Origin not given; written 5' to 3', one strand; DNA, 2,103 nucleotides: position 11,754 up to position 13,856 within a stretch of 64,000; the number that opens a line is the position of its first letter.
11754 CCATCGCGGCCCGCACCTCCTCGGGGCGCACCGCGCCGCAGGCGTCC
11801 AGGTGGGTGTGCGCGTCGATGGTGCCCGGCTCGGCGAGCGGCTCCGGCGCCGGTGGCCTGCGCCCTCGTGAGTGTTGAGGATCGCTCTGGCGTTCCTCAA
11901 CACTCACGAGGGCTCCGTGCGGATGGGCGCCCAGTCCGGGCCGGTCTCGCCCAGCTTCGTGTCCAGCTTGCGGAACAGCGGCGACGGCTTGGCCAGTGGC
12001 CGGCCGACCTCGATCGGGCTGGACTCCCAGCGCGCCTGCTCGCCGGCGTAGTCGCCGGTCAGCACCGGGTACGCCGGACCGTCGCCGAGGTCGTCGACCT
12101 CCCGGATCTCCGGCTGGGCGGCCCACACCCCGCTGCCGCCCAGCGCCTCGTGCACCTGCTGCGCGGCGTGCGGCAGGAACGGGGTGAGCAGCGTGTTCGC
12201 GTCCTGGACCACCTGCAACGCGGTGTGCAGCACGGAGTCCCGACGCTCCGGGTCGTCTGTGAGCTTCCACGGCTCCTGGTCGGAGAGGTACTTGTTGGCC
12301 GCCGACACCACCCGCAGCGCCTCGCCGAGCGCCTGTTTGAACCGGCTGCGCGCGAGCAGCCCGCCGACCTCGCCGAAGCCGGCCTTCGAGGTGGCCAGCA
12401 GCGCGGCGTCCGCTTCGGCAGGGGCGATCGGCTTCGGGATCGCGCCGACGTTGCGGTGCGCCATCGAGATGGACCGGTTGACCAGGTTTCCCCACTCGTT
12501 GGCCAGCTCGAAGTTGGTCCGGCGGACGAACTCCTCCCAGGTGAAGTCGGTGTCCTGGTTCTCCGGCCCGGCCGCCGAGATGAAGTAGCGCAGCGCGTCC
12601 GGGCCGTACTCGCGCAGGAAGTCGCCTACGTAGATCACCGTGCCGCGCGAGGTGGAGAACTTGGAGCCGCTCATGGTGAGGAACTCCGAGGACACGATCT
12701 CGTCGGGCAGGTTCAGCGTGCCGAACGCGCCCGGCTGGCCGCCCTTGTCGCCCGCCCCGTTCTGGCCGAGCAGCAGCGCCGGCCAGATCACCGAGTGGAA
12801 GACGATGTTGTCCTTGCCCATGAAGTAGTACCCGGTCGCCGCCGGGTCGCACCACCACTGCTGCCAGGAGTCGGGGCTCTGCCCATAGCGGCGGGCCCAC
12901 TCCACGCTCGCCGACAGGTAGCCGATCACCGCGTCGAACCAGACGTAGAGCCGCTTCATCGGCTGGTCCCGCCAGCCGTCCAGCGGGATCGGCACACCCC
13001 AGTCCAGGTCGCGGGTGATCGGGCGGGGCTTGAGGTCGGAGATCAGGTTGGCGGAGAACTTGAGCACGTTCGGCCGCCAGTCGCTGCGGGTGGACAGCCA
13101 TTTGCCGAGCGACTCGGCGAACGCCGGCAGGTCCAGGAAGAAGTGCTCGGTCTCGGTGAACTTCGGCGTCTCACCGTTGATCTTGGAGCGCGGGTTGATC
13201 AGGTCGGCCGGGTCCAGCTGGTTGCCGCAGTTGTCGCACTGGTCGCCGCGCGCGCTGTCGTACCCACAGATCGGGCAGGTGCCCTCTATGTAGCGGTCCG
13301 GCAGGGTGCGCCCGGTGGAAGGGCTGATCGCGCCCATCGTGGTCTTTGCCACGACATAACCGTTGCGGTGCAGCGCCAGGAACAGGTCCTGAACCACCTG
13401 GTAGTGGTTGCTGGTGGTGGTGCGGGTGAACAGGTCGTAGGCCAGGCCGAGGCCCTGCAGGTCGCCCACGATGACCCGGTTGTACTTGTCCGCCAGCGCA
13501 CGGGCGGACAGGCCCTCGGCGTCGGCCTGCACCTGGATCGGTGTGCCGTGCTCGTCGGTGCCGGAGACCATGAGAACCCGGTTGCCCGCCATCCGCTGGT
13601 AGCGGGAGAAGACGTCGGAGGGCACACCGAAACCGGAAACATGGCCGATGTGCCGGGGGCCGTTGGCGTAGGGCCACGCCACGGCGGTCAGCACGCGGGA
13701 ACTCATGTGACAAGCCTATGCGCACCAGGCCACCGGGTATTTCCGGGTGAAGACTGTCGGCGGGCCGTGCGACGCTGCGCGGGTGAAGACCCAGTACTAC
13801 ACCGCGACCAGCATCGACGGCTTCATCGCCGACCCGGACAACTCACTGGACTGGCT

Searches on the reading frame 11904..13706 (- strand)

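Call 57: search_protein_families(library=pfam, proteins=[window:11904-13706:-], max_evalue=0.00001)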
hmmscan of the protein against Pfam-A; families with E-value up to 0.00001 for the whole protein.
window:11904-13706:- (600 aa): 3 families
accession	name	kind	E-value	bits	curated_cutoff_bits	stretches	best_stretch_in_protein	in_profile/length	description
PF09334.17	tRNA-synt_1g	-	1.3e-140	469.1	20.1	1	6-412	2-390/391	tRNA synthetases class I (M)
PF00133.28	tRNA-synt_1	-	1.8e-14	53.8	22.7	1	11-253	31-254/414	tRNA synthetases class I (I, L, M and V)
PF19303.5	Anticodon_3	-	9.8e-09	35.7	23.5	1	423-530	1-110/152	Anticodon binding domain of methionyl tRNA ligase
